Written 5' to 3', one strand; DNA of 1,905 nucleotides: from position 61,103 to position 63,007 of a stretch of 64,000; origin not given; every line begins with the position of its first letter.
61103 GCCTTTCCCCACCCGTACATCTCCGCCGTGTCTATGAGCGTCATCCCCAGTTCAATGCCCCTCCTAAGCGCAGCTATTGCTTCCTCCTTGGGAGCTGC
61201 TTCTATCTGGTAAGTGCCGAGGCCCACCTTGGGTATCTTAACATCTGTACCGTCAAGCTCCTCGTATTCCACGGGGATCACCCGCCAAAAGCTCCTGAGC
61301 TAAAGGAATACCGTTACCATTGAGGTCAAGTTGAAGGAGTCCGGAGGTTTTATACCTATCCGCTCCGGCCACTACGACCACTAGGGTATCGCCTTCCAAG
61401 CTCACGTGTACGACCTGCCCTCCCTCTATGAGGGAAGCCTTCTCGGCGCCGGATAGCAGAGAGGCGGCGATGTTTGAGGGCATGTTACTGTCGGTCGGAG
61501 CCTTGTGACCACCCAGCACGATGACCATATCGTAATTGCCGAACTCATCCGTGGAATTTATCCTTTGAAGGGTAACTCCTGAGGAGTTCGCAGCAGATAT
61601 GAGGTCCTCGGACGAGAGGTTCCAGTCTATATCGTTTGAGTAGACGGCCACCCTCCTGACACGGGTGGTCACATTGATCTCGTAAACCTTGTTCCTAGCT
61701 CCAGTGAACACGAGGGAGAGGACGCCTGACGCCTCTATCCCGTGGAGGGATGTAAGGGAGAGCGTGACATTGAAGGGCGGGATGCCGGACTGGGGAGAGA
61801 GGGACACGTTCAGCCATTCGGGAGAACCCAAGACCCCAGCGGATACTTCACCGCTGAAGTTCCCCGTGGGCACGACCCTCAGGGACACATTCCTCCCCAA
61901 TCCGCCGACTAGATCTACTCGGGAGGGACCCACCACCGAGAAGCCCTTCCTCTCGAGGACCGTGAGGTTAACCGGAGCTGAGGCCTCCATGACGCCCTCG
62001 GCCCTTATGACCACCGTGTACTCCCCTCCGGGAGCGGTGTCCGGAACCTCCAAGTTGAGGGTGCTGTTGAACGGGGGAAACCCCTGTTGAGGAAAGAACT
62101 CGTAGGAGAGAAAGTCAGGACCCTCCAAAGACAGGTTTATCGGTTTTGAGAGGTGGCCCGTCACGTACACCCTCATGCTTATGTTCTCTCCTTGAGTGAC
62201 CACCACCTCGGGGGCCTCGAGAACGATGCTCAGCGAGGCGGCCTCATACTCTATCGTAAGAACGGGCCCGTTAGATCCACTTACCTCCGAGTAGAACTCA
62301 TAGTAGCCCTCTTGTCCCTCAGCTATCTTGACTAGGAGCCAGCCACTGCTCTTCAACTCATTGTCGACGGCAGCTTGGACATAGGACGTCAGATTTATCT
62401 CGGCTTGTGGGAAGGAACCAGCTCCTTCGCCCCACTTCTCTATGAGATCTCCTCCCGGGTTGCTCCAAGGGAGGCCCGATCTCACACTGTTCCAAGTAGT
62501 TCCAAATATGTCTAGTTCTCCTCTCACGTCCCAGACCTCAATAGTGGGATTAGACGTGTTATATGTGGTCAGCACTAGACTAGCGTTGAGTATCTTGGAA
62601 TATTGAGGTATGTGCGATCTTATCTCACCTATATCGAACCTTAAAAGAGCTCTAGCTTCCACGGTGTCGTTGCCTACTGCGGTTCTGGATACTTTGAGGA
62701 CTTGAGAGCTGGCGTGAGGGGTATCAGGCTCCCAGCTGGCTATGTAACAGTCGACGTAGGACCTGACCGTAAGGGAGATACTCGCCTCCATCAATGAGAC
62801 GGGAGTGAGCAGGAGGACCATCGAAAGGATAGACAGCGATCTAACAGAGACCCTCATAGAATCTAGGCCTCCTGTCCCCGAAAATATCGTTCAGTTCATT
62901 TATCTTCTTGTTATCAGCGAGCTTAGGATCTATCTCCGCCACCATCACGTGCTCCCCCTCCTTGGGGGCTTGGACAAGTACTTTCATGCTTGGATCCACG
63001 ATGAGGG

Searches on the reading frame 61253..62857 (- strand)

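Call 60: search_protein_families(library=pfam, proteins=[window:61253-62857:-], max_evalue=0.00001)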
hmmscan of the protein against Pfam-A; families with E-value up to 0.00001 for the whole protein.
window:61253-62857:- (534 aa): 1 family
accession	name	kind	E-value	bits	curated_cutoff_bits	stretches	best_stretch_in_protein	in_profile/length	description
PF24517.2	CBM96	-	1.7e-07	31.6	26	1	33-203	7-163/164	Carbohydrate-binding module family 96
